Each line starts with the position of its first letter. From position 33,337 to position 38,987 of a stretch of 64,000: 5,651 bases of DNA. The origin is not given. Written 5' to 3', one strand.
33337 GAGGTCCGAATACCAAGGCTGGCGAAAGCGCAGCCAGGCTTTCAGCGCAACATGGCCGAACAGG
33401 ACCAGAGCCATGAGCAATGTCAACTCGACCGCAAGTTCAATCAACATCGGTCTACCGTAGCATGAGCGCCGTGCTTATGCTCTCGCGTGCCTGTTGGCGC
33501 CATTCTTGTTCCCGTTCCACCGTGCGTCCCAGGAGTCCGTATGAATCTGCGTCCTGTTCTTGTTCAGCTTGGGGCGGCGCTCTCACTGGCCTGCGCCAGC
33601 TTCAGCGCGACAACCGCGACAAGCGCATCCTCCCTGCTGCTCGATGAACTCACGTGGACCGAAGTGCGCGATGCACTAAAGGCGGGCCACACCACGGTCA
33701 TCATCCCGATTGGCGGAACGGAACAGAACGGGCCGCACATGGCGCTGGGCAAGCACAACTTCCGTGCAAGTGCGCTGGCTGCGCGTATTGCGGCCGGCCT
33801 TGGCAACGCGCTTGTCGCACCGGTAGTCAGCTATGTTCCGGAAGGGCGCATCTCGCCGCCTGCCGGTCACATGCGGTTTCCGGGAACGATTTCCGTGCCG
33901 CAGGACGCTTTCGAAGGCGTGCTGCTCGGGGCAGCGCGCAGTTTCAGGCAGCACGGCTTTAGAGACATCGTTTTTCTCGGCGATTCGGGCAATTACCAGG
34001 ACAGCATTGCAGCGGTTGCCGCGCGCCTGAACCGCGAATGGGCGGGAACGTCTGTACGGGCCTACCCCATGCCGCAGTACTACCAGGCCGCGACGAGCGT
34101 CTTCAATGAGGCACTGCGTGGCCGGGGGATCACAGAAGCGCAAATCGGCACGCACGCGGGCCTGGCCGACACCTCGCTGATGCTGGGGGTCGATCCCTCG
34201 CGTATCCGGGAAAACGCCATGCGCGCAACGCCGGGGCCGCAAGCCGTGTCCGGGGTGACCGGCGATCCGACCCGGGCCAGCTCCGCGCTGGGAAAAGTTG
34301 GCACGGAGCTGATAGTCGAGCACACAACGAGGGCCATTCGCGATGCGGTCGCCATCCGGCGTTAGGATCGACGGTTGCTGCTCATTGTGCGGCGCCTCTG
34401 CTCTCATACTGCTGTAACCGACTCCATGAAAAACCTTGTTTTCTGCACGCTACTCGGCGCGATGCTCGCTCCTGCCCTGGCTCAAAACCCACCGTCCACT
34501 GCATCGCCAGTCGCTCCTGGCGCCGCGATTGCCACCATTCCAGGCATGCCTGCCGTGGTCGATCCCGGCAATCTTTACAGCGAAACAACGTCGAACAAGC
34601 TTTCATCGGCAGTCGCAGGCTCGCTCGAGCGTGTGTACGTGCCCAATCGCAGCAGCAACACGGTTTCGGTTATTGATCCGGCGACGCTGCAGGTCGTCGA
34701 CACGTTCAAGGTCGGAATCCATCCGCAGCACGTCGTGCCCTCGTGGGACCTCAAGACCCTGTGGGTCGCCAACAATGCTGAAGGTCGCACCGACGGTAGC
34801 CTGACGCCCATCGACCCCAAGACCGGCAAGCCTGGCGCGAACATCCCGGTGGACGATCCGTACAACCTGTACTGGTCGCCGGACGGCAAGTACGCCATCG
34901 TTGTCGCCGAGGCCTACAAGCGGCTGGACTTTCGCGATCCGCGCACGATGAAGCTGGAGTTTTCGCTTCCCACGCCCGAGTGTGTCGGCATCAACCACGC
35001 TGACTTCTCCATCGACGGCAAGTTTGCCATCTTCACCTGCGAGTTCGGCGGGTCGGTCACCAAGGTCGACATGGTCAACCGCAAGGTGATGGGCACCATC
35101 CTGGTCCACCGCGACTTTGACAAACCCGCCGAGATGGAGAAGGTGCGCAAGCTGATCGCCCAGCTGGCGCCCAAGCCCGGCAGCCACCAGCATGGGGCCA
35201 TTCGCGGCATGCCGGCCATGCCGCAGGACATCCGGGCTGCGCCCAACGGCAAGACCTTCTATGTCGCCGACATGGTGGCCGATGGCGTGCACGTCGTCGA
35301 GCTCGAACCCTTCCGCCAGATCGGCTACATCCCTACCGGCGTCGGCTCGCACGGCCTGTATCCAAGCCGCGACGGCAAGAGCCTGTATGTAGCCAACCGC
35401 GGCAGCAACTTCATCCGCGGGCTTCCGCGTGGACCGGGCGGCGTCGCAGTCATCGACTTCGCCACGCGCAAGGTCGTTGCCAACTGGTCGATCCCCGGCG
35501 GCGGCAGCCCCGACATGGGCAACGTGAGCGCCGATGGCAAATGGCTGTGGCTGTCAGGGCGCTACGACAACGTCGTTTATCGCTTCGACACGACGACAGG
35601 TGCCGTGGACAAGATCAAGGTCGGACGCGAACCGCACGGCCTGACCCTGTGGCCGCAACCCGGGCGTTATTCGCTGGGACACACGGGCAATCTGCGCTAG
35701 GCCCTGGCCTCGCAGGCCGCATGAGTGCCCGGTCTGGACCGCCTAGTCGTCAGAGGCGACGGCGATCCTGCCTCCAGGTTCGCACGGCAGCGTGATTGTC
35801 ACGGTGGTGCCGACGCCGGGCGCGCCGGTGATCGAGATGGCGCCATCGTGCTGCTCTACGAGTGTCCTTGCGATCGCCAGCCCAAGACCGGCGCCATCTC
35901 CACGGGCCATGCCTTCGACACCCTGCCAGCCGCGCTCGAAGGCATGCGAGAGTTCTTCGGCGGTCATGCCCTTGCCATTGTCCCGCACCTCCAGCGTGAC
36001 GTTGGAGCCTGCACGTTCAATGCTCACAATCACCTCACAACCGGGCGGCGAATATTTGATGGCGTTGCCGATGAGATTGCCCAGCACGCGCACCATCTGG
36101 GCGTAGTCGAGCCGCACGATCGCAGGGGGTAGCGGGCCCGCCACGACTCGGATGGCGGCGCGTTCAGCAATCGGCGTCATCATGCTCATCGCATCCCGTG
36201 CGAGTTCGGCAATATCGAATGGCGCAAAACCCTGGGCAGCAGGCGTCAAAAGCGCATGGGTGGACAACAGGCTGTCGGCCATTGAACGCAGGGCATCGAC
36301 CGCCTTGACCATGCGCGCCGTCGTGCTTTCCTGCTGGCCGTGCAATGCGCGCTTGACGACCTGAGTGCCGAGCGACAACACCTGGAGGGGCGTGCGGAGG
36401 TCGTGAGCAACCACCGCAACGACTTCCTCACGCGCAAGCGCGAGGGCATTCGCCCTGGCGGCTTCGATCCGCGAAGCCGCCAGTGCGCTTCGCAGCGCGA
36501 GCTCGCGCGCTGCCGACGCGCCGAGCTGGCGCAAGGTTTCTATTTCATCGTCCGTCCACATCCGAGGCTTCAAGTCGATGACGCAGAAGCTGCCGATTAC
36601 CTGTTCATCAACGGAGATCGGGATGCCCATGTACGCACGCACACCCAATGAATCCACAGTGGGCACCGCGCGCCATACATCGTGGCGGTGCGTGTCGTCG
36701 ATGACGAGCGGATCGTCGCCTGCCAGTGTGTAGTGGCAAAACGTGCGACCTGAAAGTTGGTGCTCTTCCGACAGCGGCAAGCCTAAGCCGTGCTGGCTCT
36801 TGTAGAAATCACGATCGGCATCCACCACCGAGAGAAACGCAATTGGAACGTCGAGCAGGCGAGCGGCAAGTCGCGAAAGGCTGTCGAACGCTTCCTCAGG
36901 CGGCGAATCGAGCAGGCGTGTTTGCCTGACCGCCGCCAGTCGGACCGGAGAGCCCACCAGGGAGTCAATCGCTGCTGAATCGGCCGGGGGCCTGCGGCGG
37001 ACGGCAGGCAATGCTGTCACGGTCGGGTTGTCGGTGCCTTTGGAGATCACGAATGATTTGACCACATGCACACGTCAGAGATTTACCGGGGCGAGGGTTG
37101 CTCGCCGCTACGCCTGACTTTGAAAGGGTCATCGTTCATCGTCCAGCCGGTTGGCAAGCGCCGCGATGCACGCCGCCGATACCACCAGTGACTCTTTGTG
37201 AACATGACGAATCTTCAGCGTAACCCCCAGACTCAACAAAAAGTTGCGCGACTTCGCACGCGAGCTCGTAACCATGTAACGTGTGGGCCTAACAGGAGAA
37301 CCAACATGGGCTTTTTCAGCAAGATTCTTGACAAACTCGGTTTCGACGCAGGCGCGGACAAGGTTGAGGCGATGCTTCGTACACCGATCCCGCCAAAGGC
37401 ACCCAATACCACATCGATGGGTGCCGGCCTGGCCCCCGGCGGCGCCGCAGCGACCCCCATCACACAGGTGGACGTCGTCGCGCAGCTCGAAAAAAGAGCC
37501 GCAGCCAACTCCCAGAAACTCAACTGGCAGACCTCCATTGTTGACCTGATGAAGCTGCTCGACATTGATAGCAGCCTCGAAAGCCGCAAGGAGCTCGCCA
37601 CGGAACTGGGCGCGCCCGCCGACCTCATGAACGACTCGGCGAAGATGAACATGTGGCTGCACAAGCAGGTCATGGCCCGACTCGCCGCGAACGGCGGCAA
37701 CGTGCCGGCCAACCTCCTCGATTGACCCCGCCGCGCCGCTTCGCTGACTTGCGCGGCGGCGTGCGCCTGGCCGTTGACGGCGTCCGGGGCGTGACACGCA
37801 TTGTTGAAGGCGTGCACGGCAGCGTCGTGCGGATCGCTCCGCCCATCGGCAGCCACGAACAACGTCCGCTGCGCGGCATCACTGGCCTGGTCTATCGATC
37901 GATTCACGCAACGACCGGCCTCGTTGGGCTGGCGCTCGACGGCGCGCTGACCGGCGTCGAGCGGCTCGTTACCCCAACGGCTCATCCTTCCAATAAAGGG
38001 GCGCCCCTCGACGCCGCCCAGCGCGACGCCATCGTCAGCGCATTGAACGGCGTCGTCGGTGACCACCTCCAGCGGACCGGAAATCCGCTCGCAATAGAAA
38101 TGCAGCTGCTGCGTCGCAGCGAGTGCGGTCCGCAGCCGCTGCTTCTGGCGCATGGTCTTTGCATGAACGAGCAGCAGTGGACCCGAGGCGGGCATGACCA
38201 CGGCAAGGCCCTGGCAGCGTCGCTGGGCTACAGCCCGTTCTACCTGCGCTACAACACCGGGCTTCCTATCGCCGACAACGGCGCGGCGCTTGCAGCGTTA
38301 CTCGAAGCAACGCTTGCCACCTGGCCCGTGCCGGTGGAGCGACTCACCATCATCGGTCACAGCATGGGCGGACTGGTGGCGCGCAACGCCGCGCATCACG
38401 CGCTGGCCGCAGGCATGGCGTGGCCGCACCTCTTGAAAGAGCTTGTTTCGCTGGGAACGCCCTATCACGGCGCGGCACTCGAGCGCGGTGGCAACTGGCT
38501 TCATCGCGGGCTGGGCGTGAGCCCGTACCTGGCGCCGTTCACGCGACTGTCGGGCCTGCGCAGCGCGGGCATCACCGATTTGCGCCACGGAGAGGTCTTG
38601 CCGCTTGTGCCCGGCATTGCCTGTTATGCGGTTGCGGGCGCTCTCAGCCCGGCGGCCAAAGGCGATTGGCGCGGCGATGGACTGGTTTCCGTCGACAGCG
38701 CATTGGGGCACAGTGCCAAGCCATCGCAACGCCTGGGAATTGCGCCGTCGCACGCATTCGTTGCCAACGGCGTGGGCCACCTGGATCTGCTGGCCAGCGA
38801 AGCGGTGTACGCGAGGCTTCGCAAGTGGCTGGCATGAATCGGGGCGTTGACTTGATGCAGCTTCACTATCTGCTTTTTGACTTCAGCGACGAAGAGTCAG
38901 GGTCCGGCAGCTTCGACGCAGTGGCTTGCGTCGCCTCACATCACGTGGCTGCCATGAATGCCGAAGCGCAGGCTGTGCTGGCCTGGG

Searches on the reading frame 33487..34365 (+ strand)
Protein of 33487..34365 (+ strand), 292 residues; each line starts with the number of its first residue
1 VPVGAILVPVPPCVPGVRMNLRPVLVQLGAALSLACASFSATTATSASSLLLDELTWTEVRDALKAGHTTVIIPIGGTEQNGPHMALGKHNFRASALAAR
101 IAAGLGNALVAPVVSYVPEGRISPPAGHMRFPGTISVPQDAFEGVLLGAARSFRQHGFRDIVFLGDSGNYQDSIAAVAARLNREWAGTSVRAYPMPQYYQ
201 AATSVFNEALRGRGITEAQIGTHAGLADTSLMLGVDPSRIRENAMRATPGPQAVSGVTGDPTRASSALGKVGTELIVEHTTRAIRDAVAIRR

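Call 46: search_protein_families(library=pfam, proteins=[window:33487-34365:+], max_evalue=0.00001)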
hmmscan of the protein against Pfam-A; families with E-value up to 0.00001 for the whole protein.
window:33487-34365:+ (292 aa): 1 family
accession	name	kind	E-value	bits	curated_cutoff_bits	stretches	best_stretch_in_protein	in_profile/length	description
PF02633.19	Creatininase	-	1e-42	146.6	31.3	1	54-284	2-238/238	Creatinine amidohydrolase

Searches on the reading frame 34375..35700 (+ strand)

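Call 46: search_protein_families(library=pfam, proteins=[window:34375-35700:+], max_evalue=0.00001)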
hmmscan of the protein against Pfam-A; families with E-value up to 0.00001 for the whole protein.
window:34375-35700:+ (441 aa): 2 families
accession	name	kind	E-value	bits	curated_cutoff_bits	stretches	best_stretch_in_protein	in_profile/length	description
PF21783.3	YNCE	-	9.1e-21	75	27.1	2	56-185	16-137/339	YNCE-like beta-propeller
PF10282.15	Lactonase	-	5.5e-06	26.3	21.7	0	197-347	184-315/344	Lactonase, 7-bladed beta-propeller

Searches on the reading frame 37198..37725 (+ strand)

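Call 96: search_protein_families(library=pfam, proteins=[window:37198-37725:+], max_evalue=0.001)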
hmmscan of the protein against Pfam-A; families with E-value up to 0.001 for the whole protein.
window:37198-37725:+ (175 aa): 1 family
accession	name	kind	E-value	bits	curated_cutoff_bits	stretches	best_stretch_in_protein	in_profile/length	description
PF12200.13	DUF3597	-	3.9e-42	144.2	29.8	1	40-170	2-127/127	Domain of unknown function (DUF3597)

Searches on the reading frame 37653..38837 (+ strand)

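Call 3: search_protein_families(library=pfam, proteins=[window:37653-38837:+], max_evalue=0.1)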
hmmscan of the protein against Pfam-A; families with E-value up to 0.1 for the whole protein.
window:37653-38837:+ (394 aa): 8 families
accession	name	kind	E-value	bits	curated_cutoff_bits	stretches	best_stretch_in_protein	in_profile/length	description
PF07819.20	PGAP1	-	7.6e-07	29.6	24.3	1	228-277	90-135/233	PGAP1-like alpha/beta domain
PF00561.26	Abhydrolase_1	-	1.3e-05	25.4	25.8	1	213-269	55-102/245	alpha/beta hydrolase fold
PF24096.1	DUF7379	-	0.00023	21.6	33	1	229-282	70-123/191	Domain of unknown function (DUF7379)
PF05057.20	DUF676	-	0.003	17.6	20.3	1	229-278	78-132/217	Putative serine esterase (DUF676)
PF00975.26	Thioesterase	-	0.0047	17.6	26.4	1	201-260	39-97/226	Thioesterase domain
PF06259.18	Abhydrolase_8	-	0.0065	16.6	20.5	1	184-252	62-130/178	Alpha/beta hydrolase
PF12146.15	Hydrolase_4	-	0.026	14.3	27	1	218-250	67-97/239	Serine aminopeptidase, S33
PF06028.17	DUF915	-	0.066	13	22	0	228-275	102-147/255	Alpha/beta hydrolase of unknown function (DUF915)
